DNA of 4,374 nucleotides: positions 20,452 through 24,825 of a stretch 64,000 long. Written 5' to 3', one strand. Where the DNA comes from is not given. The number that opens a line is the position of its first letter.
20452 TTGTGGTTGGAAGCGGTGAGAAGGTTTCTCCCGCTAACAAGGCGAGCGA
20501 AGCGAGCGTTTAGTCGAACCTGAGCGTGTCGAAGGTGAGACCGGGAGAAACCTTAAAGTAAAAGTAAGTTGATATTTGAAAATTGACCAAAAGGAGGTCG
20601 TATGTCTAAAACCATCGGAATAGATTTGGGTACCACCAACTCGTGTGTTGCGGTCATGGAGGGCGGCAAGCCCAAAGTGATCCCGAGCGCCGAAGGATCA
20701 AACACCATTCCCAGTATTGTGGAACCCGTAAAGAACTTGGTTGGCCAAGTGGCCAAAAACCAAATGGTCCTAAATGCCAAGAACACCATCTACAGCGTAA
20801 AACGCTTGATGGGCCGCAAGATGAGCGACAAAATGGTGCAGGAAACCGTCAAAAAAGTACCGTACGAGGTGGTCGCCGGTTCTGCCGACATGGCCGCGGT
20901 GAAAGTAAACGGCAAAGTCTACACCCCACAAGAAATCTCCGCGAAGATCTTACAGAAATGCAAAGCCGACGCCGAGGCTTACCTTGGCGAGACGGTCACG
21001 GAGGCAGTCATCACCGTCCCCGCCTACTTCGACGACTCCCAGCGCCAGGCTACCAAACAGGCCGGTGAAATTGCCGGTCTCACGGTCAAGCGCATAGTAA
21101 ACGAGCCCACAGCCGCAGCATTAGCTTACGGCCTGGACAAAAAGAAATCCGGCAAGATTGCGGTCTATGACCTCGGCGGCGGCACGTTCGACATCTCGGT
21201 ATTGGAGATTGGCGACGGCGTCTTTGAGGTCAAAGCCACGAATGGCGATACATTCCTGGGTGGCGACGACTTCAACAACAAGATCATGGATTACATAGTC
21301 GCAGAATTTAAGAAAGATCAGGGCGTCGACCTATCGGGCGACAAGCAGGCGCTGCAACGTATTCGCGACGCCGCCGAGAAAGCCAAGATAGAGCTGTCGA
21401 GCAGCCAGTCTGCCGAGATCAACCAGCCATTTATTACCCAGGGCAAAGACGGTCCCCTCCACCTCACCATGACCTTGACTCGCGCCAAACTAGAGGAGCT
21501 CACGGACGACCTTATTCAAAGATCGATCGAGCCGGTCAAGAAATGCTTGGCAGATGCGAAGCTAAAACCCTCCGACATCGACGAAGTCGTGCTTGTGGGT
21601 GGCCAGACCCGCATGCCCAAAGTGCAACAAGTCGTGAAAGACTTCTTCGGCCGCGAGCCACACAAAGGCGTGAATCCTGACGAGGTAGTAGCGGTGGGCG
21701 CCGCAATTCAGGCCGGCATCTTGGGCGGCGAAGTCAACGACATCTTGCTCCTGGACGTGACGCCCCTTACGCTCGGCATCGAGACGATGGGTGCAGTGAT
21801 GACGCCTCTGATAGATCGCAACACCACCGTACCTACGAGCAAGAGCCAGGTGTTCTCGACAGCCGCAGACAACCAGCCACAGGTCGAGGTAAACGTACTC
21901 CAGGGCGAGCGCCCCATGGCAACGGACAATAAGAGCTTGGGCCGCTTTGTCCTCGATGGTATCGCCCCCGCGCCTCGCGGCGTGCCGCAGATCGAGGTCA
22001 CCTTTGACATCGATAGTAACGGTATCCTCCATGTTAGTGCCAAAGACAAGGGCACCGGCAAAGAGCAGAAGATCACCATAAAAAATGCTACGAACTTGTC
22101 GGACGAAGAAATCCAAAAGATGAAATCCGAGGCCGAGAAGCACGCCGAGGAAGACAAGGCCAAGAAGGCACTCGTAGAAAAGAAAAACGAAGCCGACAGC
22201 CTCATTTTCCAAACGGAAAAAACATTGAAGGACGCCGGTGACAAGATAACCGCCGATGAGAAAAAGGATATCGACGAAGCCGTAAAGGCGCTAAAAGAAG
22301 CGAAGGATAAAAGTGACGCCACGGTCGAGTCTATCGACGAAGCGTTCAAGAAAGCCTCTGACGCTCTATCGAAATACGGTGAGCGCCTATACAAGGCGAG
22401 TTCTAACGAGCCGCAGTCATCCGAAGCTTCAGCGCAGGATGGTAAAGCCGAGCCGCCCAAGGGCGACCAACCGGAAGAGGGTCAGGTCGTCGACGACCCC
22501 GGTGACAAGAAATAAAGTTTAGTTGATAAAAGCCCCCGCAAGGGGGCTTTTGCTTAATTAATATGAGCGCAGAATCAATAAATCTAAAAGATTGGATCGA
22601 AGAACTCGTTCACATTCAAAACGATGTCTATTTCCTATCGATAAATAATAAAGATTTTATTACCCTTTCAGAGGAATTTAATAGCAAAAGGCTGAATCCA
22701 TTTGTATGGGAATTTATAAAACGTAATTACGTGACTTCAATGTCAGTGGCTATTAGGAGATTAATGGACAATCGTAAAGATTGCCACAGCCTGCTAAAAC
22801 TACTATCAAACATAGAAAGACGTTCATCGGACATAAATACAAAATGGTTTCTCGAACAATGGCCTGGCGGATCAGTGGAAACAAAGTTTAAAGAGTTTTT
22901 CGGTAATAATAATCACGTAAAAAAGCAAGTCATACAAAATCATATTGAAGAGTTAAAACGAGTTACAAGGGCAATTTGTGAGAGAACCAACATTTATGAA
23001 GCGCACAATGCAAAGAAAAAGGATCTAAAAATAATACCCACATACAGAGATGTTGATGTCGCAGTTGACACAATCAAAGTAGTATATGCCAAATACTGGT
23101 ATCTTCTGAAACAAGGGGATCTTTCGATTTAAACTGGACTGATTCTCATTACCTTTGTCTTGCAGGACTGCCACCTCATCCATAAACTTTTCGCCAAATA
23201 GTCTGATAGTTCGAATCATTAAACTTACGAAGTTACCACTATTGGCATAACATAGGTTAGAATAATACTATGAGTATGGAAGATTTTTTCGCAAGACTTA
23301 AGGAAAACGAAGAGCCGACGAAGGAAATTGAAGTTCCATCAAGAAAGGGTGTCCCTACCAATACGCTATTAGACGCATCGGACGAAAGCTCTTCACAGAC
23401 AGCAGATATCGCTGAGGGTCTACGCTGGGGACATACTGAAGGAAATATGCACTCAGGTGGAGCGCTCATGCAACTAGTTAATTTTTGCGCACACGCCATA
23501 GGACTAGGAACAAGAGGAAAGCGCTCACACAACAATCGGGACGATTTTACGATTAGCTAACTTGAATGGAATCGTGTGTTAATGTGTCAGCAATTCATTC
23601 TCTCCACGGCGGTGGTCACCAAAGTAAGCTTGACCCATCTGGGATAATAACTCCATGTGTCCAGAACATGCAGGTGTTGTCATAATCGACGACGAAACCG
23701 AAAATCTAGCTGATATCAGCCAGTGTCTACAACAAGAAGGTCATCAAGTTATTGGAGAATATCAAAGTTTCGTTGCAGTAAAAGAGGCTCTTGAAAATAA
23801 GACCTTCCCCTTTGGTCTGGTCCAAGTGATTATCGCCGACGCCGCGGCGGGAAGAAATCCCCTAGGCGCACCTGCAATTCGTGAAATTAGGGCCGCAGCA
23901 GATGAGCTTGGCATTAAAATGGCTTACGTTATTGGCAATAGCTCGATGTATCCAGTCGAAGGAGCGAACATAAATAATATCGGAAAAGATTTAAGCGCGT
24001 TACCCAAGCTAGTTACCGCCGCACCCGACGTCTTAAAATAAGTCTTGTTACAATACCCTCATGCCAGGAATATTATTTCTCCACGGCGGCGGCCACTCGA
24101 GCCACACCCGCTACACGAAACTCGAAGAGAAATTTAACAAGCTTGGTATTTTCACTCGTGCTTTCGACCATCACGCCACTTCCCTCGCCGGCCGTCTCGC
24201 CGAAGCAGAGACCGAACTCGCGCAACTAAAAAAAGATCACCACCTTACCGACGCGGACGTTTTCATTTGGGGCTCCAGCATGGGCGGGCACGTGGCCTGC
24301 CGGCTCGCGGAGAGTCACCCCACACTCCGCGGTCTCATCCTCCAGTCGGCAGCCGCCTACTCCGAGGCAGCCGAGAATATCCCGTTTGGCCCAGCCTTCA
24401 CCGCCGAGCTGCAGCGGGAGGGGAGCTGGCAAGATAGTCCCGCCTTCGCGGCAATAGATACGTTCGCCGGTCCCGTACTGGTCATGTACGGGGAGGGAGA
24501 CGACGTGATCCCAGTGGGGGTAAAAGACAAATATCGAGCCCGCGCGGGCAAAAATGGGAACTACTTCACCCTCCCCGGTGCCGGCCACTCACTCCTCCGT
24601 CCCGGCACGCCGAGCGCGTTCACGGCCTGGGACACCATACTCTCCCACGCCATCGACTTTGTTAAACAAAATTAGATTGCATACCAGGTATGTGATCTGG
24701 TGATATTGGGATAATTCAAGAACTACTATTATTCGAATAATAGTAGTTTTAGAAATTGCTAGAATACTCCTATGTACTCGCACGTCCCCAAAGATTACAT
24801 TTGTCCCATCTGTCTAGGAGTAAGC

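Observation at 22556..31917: About 9.3 kb of lower-GC DNA splits the dnaK-dnaJ pair, while the dnaK terminator and the dnaJ CIRCE are preserved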

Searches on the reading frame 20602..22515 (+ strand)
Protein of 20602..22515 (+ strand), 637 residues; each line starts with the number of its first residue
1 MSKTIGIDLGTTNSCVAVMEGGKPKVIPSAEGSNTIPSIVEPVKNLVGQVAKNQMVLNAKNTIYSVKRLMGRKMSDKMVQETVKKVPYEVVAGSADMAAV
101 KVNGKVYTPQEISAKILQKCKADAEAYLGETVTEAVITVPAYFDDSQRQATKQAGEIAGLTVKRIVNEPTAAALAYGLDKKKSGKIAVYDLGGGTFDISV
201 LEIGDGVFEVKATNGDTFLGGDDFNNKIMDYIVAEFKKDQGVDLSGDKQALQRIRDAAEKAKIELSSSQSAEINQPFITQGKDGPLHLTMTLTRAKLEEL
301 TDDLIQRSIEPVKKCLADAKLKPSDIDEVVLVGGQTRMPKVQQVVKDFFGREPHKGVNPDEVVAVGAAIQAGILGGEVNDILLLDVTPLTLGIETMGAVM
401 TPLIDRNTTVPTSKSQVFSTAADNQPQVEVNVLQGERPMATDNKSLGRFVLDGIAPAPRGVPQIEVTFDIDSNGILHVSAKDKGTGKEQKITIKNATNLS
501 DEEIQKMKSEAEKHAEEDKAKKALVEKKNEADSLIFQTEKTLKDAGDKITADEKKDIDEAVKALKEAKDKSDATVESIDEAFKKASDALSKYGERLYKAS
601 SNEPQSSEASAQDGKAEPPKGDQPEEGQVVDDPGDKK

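Call 3: search_protein_families(library=pfam, proteins=[window:20602-22515:+], max_evalue=0.01)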
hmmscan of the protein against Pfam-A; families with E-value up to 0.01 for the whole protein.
window:20602-22515:+ (637 aa): 3 families
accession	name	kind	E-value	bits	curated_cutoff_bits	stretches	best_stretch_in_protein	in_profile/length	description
PF00012.26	HSP70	-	1.4e-255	849.6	20.6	1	5-597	2-598/599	Hsp70 protein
PF06723.19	MreB_Mbl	-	1.9e-18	66.8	27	1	115-369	76-317/327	MreB/Mbl protein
PF02782.22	FGGY_C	-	0.002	18.4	27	1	312-373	145-196/198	FGGY family of carbohydrate kinases, C-terminal domain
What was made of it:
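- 19249..22515 (+): hrcA (247 aa), grpE (172 aa) and dnaK (637 aa): the conserved operon on the left flank. Pfam hits in call 3.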

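Call 8: find_encoding_contigs(protein=window:20602-22515:+, flank=10000, max_places=10)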
Protein window:20602-22515:+ (637 aa): 3 contigs read that carry it; 1 place shown.
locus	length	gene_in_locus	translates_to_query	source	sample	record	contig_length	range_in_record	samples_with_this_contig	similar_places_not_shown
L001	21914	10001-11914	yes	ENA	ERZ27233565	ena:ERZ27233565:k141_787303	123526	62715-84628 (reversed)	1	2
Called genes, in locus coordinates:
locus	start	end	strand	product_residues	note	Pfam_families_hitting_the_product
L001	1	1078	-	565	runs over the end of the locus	-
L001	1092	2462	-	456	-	PF00041:fn3, PF16656:Pur_ac_phosph_N, PF19077:Big_13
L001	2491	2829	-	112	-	-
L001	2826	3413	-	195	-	PF04350:PilO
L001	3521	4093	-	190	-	PF05137:PilN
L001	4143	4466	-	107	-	PF01649:Ribosomal_S20p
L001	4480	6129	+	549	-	PF03023:MurJ, PF01554:MatE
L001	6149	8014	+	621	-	PF00009:GTP_EFTU, PF22042:EF-G_D2 (weak), PF14492:EFG_III (weak), PF00679:EFG_C, PF06421:LepA_C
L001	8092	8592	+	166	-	-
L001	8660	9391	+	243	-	PF01628:HrcA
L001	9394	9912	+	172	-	PF01025:GrpE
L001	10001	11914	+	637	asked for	PF00012:HSP70, PF06723:MreB_Mbl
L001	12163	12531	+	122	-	-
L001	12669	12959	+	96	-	-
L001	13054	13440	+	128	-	-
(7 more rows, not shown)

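Call 10: find_related_loci(query=window:20602-22515:+, collection=genome_contigs, flank=10000)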
Query window:20602-22515:+ (637 aa) in genome_contigs; peptide patterns used: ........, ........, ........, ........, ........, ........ (x = any residue, [..] = any of these).
564 stretches matched a pattern; 475 encode a relative of the query (tblastn E <= 1e-3); the best 80 are kept; 80 distinct loci.
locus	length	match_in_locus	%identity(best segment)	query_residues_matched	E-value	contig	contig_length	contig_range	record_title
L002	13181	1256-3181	82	2-636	0e+0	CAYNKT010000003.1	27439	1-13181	MAG TPA_asm: uncultured Pseudomonadales bacterium isolate SRP062349_co6_368 genome assembly, contig: NODE_1079_length_27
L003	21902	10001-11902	71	1-631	0e+0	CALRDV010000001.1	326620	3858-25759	MAG: Patescibacteria group bacterium isolate MsH-01oct19-133 genome assembly, contig: MsH-01oct19-C10, whole genome shot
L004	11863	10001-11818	72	1-605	0e+0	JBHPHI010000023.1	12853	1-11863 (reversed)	Patescibacteria group bacterium isolate SAG AM-311-P01 NODE_23_length_12853_cov_32.099234, whole genome shotgun sequence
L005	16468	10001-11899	72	1-631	0e+0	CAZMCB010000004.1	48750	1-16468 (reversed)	MAG TPA_asm: uncultured Pseudomonadales bacterium isolate SRP263991_co7_276 genome assembly, contig: NODE_720_length_487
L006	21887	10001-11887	71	1-631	0e+0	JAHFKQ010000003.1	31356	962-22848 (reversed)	MAG: Candidatus Collierbacteria bacterium isolate nzgw413 NODE_1301_length_31357_cov_3.426079, whole genome shotgun sequ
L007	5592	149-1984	74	1-612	0e+0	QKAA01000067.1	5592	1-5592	MAG: bacterium isolate SZUA-360 scaffold_68698, whole genome shotgun sequence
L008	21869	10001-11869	72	1-622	0e+0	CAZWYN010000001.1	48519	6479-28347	MAG TPA_asm: uncultured Pseudomonadales bacterium isolate SRP011637_co1_56 genome assembly, contig: NODE_130_length_4851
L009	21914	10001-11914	70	1-630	0e+0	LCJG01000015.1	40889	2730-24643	MAG: Candidatus Collierbacteria bacterium GW2011_GWB1_44_6 UW68_C0015, whole genome shotgun sequence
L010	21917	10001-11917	70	1-631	0e+0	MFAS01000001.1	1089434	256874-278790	MAG: Candidatus Collierbacteria bacterium RIFOXYD2_FULL_45_13 RIFOXYD2_FULL_OP11_Collierbacteria_45_13, whole genome sho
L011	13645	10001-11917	70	1-633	0e+0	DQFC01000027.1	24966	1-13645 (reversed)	MAG TPA_asm: Candidatus Collierbacteria bacterium isolate UBA12020 contig_1404, whole genome shotgun sequence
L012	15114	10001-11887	71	2-631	0e+0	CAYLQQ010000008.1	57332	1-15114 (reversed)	MAG TPA_asm: uncultured Pseudomonadales bacterium isolate SRP263991_co4_510 genome assembly, contig: NODE_452_length_573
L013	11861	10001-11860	72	1-619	0e+0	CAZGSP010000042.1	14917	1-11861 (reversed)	MAG TPA_asm: uncultured Pseudomonadales bacterium isolate binchicken_co169_192 genome assembly, contig: k99_597756, whol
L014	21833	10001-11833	73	1-621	0e+0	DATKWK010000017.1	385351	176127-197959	MAG TPA_asm: Candidatus Bathyarchaeia archaeon isolate SMAG_U14161 k141_4541970, whole genome shotgun sequence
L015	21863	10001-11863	72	1-620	0e+0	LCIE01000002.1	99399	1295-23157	MAG: Candidatus Collierbacteria bacterium GW2011_GWC2_44_18 UW41_C0002, whole genome shotgun sequence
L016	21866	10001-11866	71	1-622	0e+0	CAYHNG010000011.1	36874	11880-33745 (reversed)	MAG TPA_asm: uncultured Pseudomonadales bacterium isolate ERP119705_co13_615 genome assembly, contig: NODE_1346_length_3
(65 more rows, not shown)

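Call 92: search_protein_families(library=pfam, proteins=[L002:4123-4680:+], max_evalue=0.001)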
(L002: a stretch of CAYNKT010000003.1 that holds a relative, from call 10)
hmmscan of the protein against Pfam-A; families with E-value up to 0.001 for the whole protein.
L002:4123-4680:+ (185 aa): 4 families
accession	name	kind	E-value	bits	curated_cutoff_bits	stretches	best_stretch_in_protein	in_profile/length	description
PF03412.21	Peptidase_C39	-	2.8e-11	43.8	22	1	42-158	13-121/133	Peptidase C39 family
PF13529.12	Peptidase_C39_2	-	3.1e-07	31.5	24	1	31-141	2-142/143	Peptidase_C39 like family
PF12385.14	Peptidase_C70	-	1.6e-06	28.5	19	1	37-148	15-130/141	Papain-like cysteine protease AvrRpt2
PF19926.4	DUF6389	-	0.00053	19.9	27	1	97-147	23-75/149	Family of unknown function (DUF6389)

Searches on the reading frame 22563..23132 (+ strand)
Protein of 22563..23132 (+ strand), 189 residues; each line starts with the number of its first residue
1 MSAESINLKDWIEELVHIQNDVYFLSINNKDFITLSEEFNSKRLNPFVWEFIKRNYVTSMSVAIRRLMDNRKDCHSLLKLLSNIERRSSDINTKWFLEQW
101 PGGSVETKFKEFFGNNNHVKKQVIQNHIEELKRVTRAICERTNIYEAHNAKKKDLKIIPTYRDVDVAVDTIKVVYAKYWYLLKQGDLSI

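Call 3: search_protein_families(library=pfam, proteins=[window:22563-23132:+], max_evalue=0.01)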
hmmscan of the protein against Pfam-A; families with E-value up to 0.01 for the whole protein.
window:22563-23132:+ (189 aa): 1 family
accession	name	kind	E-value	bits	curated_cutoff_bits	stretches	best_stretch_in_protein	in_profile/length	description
PF18734.6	HEPN_AbiU2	-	4e-07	30.1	26.8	1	10-183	3-173/193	AbiU2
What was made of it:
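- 22563..23132 (+): Layer A: HEPN_AbiU2 protein of 189 aa with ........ (an Rx6H motif), a predicted RNase-type toxin or abortive-infection protein. GC 34%, GC3 0.32. Pfam 30.1 bits against a cut-off of 26.8 (call 3).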

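Call 14: search_protein_families(library=padloc, proteins=[window:22563-23132:+], max_evalue=0.01)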
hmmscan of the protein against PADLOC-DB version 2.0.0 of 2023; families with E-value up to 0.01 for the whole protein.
window:22563-23132:+ (189 aa): 0 families
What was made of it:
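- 22563..23132 (+): No PADLOC hit (call 14).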

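Call 15: search_protein_families(library=ncbifam, proteins=[window:22563-23132:+], max_evalue=0.01)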
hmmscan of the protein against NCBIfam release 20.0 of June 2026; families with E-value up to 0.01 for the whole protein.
window:22563-23132:+ (189 aa): 0 families

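Call 33: search_protein_families(library=phrogs, proteins=[window:22563-23132:+], max_evalue=0.01)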
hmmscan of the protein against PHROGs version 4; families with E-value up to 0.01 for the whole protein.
window:22563-23132:+ (189 aa): 0 families

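Call 86: find_related_loci(query=window:22563-23129:+, collection=viral_contigs, flank=5000)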
Query window:22563-23129:+ (189 aa) in viral_contigs; peptide patterns used: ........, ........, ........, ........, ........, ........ (x = any residue, [..] = any of these).
4 stretches matched a pattern, but none encodes a relative of the query by tblastn (E <= 1e-3).

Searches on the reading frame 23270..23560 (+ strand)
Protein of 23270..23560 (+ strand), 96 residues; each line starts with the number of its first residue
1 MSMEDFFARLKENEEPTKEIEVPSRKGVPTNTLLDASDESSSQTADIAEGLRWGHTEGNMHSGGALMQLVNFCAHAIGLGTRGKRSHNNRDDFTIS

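Call 3: search_protein_families(library=pfam, proteins=[window:23270-23560:+], max_evalue=0.01)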
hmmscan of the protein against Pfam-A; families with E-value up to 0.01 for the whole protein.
window:23270-23560:+ (96 aa): 0 families

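Call 14: search_protein_families(library=padloc, proteins=[window:23270-23560:+], max_evalue=0.01)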
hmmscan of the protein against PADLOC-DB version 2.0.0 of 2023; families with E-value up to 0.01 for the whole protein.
window:23270-23560:+ (96 aa): 0 families

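Call 15: search_protein_families(library=ncbifam, proteins=[window:23270-23560:+], max_evalue=0.01)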
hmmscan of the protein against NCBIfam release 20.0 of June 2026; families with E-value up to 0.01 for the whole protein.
window:23270-23560:+ (96 aa): 0 families

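Call 33: search_protein_families(library=phrogs, proteins=[window:23270-23560:+], max_evalue=0.01)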
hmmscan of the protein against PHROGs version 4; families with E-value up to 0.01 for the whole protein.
window:23270-23560:+ (96 aa): 0 families
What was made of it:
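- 23270..23560 (+): Layer A: 96-aa protein of unknown function, strain-specific. No family hit (calls 3, 14, 15, 33).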

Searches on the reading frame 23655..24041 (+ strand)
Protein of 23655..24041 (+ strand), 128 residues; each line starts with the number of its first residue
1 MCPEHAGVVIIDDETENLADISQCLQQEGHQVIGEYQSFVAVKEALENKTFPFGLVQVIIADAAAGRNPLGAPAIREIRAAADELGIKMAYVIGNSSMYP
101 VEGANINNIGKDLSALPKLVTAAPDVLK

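Call 3: search_protein_families(library=pfam, proteins=[window:23655-24041:+], max_evalue=0.01)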
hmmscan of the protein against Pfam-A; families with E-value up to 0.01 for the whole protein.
window:23655-24041:+ (128 aa): 1 family
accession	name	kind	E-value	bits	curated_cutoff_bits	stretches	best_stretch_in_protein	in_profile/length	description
PF00072.30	Response_reg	-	0.00036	21.1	30.2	1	8-85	1-71/111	Response regulator receiver domain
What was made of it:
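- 23655..24041 (+): Layer A: 128-aa stand-alone receiver-like protein (weak hit), strain-specific. Response_reg 21.1 bits, below the 30.2 cut-off (call 3).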

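Call 14: search_protein_families(library=padloc, proteins=[window:23655-24041:+], max_evalue=0.01)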
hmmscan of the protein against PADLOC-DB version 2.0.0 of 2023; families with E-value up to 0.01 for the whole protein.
window:23655-24041:+ (128 aa): 0 families

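Call 15: search_protein_families(library=ncbifam, proteins=[window:23655-24041:+], max_evalue=0.01)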
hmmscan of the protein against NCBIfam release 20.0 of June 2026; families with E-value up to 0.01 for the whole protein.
window:23655-24041:+ (128 aa): 1 family
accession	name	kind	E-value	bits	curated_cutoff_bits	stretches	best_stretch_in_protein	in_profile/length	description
NF009971.0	PRK13435.1-2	subfamily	0.0078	16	151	0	8-96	3-82/141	response regulator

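Call 33: search_protein_families(library=phrogs, proteins=[window:23655-24041:+], max_evalue=0.01)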
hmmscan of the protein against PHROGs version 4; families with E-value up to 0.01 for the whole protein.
window:23655-24041:+ (128 aa): 0 families

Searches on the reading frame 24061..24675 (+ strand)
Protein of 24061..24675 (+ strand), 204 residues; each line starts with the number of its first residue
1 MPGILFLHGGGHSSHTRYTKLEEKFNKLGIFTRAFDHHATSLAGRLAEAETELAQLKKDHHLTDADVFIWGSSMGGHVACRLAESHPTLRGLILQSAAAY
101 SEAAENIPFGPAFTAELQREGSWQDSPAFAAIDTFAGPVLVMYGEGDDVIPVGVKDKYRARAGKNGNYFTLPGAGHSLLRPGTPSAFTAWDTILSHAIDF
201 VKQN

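Call 3: search_protein_families(library=pfam, proteins=[window:24061-24675:+], max_evalue=0.01)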
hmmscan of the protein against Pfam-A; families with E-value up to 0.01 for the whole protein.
window:24061-24675:+ (204 aa): 8 families
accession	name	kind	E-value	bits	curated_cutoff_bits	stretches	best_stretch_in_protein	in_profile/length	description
PF12146.15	Hydrolase_4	-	8.6e-14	51.8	27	1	4-103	7-115/239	Serine aminopeptidase, S33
PF00561.26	Abhydrolase_1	-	1.2e-11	45.2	25.8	2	4-112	3-121/245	alpha/beta hydrolase fold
PF12697.13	Abhydrolase_6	-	7.7e-09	37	26.3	1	4-124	1-121/217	Alpha/beta hydrolase family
PF12695.13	Abhydrolase_5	-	4.4e-05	23.8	27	0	63-101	55-91/164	Alpha/beta hydrolase family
PF20408.4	Abhydrolase_11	-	5.1e-05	23.5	27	1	4-178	5-167/193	Alpha/beta hydrolase domain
PF00756.26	Esterase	-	0.00018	21.8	22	1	51-128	100-170/251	Putative esterase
PF00326.27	Peptidase_S9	-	0.00061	19.8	22.6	1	57-181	56-192/213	Prolyl oligopeptidase family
PF01738.24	DLH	-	0.001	19.1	21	1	47-184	79-194/217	Dienelactone hydrolase family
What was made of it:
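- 24061..24675 (+): Layer B: alpha/beta hydrolase of 204 aa with native composition (GC3 0.69). Pfam in call 3.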

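Call 14: search_protein_families(library=padloc, proteins=[window:24061-24675:+], max_evalue=0.01)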
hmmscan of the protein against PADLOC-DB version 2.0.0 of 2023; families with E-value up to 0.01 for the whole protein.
window:24061-24675:+ (204 aa): 0 families

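Call 15: search_protein_families(library=ncbifam, proteins=[window:24061-24675:+], max_evalue=0.01)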
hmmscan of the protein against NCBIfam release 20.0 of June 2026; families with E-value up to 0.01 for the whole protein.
window:24061-24675:+ (204 aa): 11 families
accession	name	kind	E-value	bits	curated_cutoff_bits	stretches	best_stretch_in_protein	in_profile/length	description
NF050089.1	i_nPHAscl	equivalog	2.8e-07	29.9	300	1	132-179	226-273/288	intracellular short-chain-length polyhydroxyalkanoate depolymerase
TIGR01738.1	bioH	equivalog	6.7e-06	25.9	206.95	1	63-108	63-109/245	pimeloyl-ACP methyl ester esterase BioH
NF011457.0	PRK14875.1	equivalog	8.2e-06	25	307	0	121-155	300-334/372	acetoin dehydrogenase dihydrolipoyllysine-residue acetyltransferase subunit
NF050058.1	e_dPHAscl_type1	hypoth_equivalog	0.00011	21.8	150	1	54-158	93-200/276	extracellular catalytic domain type 1 short-chain-length polyhydroxyalkanoate depolymerase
TIGR03695.1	menH_SHCHC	equivalog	0.00015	21.3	208.55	1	3-98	4-105/252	2-succinyl-6-hydroxy-2,4-cyclohexadiene-1-carboxylate synthase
TIGR01250.1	pro_imino_pep_2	subfamily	0.00061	19.4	167.65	1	4-98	28-130/288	proline iminopeptidase-family hydrolase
TIGR03056.1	bchO_mg_che_rel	equivalog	0.0016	17.5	172.55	0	121-177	205-260/278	alpha/beta fold hydrolase BchO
NF007857.0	PRK10566.1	equivalog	0.0031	17.4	201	0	42-153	84-203/249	esterase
NF041096.1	esterase_EstD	equivalog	0.0036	16.4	600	1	51-100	229-276/421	esterase EstD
TIGR02427.1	protocat_pcaD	equivalog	0.0074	15.7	255.85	0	61-99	75-114/251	3-oxoadipate enol-lactonase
NF051488.1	bifunc_PcaDC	exception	0.0089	15.2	390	0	63-101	76-115/375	bifunctional 3-oxoadipate enol-lactonase/4-carboxymuconolactone decarboxylase PcaDC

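Call 33: search_protein_families(library=phrogs, proteins=[window:24061-24675:+], max_evalue=0.01)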
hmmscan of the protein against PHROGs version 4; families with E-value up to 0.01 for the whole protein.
window:24061-24675:+ (204 aa): 2 families
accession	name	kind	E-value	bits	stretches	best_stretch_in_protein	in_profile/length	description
phrog_789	-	other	3.3e-12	46.9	2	2-111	354-467/637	esterase/lipase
phrog_5716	-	unknown function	0.0077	16.3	1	51-166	123-240/277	-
